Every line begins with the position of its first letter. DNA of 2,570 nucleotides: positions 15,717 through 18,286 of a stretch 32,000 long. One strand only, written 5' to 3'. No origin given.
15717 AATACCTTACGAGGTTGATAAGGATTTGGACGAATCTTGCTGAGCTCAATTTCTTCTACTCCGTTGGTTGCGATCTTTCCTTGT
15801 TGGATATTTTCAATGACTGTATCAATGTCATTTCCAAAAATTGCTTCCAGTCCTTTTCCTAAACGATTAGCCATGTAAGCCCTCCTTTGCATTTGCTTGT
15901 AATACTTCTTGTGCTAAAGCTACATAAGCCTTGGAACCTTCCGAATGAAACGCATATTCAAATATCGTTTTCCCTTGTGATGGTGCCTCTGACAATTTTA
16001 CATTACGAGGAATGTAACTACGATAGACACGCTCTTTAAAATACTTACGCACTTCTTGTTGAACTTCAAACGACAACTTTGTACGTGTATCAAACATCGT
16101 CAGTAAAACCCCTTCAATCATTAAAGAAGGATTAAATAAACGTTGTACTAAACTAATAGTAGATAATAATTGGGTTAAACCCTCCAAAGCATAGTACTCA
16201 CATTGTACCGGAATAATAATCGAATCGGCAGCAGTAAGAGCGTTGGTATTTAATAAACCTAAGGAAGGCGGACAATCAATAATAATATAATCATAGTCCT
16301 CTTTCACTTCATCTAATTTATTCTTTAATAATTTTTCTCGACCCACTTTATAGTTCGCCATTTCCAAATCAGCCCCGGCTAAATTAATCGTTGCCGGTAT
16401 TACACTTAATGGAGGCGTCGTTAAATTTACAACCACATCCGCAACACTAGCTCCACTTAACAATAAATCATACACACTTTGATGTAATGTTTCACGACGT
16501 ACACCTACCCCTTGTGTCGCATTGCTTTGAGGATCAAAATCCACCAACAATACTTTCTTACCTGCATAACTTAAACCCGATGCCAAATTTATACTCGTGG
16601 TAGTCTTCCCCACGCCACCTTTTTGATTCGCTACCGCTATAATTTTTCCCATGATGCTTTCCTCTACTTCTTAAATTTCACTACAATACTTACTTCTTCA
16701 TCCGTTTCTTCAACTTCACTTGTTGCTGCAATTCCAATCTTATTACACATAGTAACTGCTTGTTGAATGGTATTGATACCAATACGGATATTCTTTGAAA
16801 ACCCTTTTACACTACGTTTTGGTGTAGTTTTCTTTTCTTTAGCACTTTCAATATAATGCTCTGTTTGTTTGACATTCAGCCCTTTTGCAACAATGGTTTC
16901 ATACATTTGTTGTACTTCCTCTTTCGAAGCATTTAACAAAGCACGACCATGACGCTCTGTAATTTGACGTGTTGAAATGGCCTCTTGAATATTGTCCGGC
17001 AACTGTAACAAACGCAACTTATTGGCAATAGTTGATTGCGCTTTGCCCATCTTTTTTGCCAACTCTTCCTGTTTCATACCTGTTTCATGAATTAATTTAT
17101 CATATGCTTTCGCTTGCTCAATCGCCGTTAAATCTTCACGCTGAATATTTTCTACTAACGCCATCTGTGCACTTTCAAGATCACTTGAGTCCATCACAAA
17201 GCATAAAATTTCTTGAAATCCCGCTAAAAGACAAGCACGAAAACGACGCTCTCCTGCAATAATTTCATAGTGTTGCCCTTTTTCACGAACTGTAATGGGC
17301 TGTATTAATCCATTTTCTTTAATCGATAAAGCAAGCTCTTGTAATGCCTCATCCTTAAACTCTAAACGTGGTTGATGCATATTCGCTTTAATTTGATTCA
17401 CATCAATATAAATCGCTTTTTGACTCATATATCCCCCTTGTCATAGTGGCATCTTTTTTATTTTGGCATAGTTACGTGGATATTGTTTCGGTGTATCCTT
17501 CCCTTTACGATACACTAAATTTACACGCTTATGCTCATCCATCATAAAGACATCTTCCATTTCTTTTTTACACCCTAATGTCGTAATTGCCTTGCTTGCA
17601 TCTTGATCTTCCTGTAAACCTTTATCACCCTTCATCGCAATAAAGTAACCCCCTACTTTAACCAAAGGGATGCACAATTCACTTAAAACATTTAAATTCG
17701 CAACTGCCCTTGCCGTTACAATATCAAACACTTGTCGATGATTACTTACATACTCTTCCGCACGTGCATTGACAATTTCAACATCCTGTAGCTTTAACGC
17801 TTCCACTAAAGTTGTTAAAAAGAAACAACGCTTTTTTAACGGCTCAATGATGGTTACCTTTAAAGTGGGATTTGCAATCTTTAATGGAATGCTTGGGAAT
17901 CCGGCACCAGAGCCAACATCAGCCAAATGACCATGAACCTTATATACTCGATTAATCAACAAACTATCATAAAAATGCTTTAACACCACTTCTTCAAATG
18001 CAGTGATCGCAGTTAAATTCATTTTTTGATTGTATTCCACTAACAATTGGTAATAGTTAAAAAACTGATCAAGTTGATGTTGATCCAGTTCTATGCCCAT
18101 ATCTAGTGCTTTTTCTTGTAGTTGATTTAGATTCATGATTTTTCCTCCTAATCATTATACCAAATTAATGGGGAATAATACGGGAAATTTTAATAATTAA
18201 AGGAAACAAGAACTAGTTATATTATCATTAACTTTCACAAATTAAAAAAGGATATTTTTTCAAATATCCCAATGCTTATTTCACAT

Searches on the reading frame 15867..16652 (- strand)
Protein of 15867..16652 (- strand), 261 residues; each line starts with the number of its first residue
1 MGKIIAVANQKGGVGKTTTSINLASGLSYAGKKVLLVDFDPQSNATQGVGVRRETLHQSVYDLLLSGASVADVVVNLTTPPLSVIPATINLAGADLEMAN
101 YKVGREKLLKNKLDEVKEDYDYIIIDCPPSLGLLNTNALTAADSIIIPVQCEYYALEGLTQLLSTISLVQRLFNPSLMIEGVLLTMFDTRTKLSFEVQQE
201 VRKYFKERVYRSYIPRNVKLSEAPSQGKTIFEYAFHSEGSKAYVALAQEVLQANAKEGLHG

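Call 75: search_protein_families(library=pfam, proteins=[window:15867-16652:-], max_evalue=0.001)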
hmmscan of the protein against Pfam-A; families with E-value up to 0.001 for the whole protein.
window:15867-16652:- (261 aa): 8 families
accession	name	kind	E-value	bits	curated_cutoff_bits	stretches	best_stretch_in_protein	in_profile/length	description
PF13614.12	AAA_31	-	8.2e-69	231.5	27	1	3-179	2-177/177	AAA domain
PF01656.29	CbiA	-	2.6e-28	99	25.4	1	5-230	1-125/125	CobQ/CobB/MinD/ParA nucleotide binding domain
PF09140.17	MipZ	-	1.2e-14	54.8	20.7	1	4-162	2-142/262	ATPase MipZ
PF00142.24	Fer4_NifH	-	4.9e-12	46.3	25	1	10-254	7-248/271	4Fe-4S iron sulfur cluster binding proteins, NifH/frxC family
PF06564.18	CBP_BcsQ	-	3.9e-11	43.4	21.3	1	3-249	2-232/234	Cellulose biosynthesis protein BcsQ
PF10609.15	ParA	-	1.6e-10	41.3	27.1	1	3-132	4-124/246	NUBPL iron-transfer P-loop NTPase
PF02374.21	ArsA_ATPase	-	3e-08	33.7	24.3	1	10-44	8-42/305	Anion-transporting ATPase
PF00448.28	SRP54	-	0.00037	20.6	22.7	0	13-40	11-38/196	SRP54-type protein, GTPase domain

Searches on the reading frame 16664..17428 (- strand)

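Call 75: search_protein_families(library=pfam, proteins=[window:16664-17428:-], max_evalue=0.001)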
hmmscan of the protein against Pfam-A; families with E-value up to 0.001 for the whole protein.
window:16664-17428:- (254 aa): 4 families
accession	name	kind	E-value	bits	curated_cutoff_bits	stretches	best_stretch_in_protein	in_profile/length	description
PF17762.8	HTH_ParB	-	3.9e-34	117.3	22.6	1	98-197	1-101/102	ParB HTH domain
PF02195.25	ParB_N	-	3e-29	101.4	26.3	1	7-96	5-95/95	ParB N-terminal domain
PF08535.16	KorB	-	4.8e-06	26.9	22.3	1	116-156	2-41/89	KorB domain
PF10774.15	DUF4226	-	0.00036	21.2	23.5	0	51-96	62-107/115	Domain of unknown function (DUF4226)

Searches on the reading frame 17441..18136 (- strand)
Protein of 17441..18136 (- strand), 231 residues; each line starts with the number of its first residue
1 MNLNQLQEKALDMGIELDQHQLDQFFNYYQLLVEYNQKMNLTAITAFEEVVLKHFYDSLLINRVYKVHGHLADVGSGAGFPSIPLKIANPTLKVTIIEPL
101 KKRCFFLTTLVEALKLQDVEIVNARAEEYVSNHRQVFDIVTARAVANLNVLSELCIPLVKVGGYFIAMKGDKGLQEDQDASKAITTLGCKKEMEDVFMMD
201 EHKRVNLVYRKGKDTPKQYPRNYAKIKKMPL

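Call 75: search_protein_families(library=pfam, proteins=[window:17441-18136:-], max_evalue=0.001)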
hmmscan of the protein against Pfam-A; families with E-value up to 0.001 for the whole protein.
window:17441-18136:- (231 aa): 1 family
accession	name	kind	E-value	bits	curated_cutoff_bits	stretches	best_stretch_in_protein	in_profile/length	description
PF02527.21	GidB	-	6.3e-54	182.6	27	1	22-193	2-172/184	rRNA small subunit methyltransferase G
